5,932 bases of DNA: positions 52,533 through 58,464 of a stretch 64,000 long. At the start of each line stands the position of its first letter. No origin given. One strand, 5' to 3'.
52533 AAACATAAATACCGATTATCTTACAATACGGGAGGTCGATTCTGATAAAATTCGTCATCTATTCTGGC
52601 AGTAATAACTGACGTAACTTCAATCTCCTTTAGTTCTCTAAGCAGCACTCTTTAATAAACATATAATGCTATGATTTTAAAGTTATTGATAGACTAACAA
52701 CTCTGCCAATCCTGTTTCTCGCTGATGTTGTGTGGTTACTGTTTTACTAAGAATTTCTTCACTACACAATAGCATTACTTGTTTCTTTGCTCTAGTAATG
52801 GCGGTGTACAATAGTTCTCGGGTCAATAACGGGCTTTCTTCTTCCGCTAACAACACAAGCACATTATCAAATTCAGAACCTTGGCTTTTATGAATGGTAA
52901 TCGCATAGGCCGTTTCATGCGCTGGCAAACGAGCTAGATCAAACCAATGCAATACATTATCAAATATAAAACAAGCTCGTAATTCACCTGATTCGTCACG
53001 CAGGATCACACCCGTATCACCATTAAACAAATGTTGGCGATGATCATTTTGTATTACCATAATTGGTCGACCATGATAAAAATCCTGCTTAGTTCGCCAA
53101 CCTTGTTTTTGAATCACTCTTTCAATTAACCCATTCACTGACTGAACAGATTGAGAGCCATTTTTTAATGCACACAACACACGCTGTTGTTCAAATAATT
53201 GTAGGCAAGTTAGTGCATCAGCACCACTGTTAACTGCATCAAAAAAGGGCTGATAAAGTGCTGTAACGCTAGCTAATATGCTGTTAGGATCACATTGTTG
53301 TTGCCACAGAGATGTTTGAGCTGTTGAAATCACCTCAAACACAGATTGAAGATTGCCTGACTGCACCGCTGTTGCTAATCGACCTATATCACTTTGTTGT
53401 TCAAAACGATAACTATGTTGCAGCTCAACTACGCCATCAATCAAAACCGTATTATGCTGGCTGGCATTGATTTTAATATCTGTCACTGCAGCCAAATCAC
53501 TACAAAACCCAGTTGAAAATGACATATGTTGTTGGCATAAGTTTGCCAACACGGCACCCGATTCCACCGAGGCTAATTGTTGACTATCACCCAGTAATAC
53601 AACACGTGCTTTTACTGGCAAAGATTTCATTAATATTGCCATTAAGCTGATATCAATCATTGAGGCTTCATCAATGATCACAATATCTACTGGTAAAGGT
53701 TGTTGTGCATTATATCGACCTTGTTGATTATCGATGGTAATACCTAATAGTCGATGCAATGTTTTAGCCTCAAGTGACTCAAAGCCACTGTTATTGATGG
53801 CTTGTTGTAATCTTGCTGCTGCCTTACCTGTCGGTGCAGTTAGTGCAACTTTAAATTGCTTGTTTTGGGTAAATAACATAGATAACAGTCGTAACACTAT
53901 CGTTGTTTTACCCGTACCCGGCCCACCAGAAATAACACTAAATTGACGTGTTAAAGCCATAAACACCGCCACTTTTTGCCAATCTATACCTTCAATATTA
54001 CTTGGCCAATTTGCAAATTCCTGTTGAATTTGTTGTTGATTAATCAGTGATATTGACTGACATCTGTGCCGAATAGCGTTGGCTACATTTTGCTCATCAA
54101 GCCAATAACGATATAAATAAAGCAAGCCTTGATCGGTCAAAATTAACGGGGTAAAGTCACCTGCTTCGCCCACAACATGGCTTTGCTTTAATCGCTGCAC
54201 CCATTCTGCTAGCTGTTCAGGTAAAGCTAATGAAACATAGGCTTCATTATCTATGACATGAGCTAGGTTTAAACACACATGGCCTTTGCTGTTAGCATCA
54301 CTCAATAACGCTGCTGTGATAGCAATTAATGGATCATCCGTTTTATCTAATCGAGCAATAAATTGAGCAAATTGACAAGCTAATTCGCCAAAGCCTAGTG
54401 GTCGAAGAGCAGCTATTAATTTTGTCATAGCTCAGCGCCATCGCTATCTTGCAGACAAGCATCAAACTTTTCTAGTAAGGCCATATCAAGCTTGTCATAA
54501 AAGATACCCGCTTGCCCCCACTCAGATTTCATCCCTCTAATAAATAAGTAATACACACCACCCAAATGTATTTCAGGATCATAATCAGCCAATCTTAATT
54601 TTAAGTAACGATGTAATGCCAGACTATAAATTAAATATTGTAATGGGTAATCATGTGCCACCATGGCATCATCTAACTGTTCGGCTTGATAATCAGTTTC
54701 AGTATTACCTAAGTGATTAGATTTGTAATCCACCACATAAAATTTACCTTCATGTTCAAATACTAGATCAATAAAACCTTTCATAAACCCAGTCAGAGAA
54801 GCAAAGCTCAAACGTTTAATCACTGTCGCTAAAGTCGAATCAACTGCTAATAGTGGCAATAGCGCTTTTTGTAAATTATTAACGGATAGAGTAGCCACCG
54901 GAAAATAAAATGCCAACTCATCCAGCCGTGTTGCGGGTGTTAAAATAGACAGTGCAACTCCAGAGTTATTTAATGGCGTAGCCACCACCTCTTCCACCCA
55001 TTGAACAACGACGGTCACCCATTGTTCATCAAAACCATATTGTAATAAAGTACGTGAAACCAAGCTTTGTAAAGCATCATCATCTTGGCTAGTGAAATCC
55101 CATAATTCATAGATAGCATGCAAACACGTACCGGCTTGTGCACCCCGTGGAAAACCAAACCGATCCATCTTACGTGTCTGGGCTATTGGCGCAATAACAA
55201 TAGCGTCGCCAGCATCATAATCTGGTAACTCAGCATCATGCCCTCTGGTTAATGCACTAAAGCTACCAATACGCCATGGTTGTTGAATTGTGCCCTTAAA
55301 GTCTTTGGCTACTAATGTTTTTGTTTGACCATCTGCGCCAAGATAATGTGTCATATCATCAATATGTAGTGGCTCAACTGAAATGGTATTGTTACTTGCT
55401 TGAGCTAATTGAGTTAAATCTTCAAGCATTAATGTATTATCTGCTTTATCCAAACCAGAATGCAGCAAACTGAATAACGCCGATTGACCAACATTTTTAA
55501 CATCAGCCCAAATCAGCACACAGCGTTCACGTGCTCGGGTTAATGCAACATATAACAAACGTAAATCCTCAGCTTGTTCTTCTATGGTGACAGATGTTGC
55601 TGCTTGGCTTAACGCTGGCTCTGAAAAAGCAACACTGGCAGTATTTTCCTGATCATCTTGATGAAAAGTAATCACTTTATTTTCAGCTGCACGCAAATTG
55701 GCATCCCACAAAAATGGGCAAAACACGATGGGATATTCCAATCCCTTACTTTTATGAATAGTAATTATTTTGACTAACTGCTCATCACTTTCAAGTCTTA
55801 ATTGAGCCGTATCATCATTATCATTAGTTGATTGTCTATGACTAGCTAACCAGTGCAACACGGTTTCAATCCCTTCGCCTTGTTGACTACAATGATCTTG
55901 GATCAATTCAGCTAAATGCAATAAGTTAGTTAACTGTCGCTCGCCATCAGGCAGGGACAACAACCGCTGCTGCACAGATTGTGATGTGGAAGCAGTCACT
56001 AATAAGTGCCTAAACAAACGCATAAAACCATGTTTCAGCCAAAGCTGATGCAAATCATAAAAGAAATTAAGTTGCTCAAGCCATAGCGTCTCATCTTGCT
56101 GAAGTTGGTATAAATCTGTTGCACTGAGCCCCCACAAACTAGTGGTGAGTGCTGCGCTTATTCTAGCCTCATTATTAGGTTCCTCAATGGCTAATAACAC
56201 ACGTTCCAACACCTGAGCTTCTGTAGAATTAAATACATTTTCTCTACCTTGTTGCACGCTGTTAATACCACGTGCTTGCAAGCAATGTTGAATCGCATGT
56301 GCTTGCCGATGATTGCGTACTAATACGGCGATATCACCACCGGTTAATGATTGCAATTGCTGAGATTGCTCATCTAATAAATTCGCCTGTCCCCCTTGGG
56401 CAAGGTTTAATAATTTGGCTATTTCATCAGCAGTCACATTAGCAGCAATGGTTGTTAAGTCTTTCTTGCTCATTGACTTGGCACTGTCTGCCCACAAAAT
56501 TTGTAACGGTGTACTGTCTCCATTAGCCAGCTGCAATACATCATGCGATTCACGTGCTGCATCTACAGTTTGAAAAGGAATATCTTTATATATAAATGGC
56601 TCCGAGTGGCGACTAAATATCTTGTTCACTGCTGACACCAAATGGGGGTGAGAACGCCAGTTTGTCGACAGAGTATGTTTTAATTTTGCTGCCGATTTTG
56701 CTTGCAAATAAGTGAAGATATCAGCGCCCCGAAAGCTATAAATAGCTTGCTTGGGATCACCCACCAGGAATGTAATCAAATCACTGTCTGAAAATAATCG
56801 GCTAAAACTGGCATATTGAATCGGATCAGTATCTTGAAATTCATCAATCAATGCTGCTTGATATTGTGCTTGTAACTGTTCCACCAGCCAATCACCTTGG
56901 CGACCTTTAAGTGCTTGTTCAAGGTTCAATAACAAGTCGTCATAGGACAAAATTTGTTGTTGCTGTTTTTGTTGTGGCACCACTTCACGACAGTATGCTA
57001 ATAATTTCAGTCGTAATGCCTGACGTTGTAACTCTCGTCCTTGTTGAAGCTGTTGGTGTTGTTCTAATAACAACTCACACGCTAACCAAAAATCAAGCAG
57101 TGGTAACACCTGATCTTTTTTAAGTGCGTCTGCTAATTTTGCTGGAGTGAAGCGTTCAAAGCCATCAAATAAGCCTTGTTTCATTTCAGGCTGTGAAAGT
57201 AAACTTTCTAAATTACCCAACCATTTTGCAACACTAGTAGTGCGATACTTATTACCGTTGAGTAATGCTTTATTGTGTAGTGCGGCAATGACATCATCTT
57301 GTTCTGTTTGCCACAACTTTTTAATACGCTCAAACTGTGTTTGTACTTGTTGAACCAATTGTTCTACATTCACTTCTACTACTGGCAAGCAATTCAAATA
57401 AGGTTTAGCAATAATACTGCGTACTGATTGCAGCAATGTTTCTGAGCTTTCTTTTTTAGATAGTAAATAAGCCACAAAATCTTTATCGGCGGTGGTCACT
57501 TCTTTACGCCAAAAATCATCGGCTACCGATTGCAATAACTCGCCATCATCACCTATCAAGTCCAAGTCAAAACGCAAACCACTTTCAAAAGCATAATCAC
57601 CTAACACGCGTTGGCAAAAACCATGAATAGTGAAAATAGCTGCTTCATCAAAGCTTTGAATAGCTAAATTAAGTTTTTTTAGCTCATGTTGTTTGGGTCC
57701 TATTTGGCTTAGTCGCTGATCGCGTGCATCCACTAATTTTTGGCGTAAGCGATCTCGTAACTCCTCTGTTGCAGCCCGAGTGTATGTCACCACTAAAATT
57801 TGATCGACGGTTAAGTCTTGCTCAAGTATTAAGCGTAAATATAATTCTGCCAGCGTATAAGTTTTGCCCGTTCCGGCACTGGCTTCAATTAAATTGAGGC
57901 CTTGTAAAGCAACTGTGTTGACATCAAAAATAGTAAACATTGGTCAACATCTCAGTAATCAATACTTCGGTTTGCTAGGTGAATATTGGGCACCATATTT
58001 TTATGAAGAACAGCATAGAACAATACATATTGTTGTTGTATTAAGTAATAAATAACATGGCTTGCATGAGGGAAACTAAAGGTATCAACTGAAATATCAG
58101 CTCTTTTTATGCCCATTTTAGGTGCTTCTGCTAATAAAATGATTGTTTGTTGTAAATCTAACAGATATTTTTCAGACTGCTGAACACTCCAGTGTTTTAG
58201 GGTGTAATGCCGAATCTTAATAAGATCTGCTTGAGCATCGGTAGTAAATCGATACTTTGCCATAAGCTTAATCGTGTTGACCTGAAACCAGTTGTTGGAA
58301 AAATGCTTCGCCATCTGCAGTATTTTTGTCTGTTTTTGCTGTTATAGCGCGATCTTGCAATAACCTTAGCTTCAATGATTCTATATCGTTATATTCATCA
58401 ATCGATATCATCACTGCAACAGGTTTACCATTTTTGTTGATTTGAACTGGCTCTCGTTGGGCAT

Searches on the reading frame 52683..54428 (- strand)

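Call 31: search_protein_families(library=pfam, proteins=[window:52683-54428:-], max_evalue=0.001)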
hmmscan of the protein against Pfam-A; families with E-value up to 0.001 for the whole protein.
window:52683-54428:- (581 aa): 14 families
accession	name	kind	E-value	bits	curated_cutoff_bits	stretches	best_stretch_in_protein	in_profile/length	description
PF13245.12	AAA_19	-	1.4e-33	116.4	25.1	1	151-288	1-132/134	AAA domain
PF13604.12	AAA_30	-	1.1e-29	104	27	1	153-302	8-145/191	AAA domain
PF21185.3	RecD_N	-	9.5e-17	61.7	22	1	15-102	7-101/103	RecBCD enzyme subunit RecD, N-terminal domain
PF13538.12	UvrD_C_2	-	1.5e-16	60.4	27.4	1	507-553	2-51/52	UvrD-like helicase C-terminal domain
PF01443.25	Viral_helicase1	-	2.8e-15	57.2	21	2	504-554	178-227/228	Viral superfamily 1 RNA helicase core domain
PF13086.12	AAA_11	-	2.1e-12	47.8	27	2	151-205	6-66/257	AAA domain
PF09848.15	SLFN-g3_helicase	-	3.8e-09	36.7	24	1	162-355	2-174/354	Schlafen group 3, DNA/RNA helicase domain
PF05127.21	NAT10_TcmA_helicase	-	1.2e-08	35.4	22.7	1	165-269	1-112/176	RNA cytidine acetyltransferase NAT10/TcmA, helicase domain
PF13401.12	AAA_22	-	7.8e-08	33.1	27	1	160-266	4-104/130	AAA domain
PF18335.7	SH3_13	-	6.7e-07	29.4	41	1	445-480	20-56/65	ATP-dependent RecD-like DNA helicase SH3 domain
PF00580.27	UvrD-helicase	-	7.7e-07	29.5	23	1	160-255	12-110/271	UvrD/REP helicase N-terminal domain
PF13361.12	UvrD_C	-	1.2e-05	25.4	25.6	1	508-556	288-348/350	UvrD-like helicase C-terminal domain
PF05970.20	PIF1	-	0.00023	21.3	25.9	1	163-269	24-125/223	PIF1-like helicase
PF07728.20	AAA_5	-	0.0009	19.7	22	0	166-275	4-95/139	AAA domain (dynein-related subfamily)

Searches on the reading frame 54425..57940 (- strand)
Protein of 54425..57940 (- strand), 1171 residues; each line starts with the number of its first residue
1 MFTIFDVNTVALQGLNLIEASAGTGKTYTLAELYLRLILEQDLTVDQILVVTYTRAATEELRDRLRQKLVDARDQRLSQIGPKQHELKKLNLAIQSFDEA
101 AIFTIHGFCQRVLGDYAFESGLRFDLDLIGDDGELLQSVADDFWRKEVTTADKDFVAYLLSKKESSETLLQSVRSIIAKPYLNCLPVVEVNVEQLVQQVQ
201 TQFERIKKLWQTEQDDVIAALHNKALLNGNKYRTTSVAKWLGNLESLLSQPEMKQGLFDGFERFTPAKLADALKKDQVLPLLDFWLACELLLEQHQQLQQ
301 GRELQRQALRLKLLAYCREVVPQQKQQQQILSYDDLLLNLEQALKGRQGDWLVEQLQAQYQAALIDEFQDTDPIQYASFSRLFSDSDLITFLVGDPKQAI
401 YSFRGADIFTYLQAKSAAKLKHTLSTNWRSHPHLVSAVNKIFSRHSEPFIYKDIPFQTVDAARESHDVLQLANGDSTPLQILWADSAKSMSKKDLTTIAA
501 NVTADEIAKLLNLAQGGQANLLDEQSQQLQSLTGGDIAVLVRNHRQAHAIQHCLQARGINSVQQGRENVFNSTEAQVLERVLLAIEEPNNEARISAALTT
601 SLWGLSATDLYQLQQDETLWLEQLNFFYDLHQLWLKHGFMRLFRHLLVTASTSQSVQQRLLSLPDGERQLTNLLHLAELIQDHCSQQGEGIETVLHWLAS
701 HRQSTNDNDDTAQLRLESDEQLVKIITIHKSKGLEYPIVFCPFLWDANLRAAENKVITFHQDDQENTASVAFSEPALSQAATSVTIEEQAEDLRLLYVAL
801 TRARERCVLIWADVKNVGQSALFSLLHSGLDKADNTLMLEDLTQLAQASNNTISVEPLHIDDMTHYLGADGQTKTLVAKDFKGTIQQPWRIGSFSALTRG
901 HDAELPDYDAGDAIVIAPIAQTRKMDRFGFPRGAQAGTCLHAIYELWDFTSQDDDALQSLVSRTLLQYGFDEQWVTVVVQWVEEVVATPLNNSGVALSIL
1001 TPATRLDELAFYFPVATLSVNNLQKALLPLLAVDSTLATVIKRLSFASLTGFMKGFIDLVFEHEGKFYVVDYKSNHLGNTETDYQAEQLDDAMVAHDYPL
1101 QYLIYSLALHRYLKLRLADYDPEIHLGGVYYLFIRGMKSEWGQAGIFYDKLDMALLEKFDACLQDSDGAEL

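Call 31: search_protein_families(library=pfam, proteins=[window:54425-57940:-], max_evalue=0.001)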
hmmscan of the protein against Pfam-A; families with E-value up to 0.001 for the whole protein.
window:54425-57940:- (1171 aa): 6 families
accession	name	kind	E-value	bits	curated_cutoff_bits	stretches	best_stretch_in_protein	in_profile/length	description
PF00580.27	UvrD-helicase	-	4.1e-54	184.5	23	1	11-417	11-269/271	UvrD/REP helicase N-terminal domain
PF13361.12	UvrD_C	-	4.4e-23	82.7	25.6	1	423-812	2-348/350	UvrD-like helicase C-terminal domain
PF13538.12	UvrD_C_2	-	3.4e-12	46.5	27.4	2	724-746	3-27/52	UvrD-like helicase C-terminal domain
PF13245.12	AAA_19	-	3.6e-12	47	25.1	1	10-404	8-134/134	AAA domain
PF13604.12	AAA_30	-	1.1e-06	28.9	27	0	14-65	19-66/191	AAA domain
PF12705.13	PDDEXK_1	-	6.3e-06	26.7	22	1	1034-1135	120-190/247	PD-(D/E)XK nuclease superfamily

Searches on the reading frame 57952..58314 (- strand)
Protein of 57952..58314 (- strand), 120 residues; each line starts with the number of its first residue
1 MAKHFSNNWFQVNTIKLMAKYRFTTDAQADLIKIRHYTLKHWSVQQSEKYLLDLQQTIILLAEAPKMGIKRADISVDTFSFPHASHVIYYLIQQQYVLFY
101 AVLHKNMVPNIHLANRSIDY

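Call 31: search_protein_families(library=pfam, proteins=[window:57952-58314:-], max_evalue=0.001)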
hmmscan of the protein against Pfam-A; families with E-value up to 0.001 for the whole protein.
window:57952-58314:- (120 aa): 1 family
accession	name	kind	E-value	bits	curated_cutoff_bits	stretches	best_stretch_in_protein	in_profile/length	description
PF05016.21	ParE_toxin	-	1e-15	58.5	23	1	21-108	1-88/89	ParE toxin of type II toxin-antitoxin system, parDE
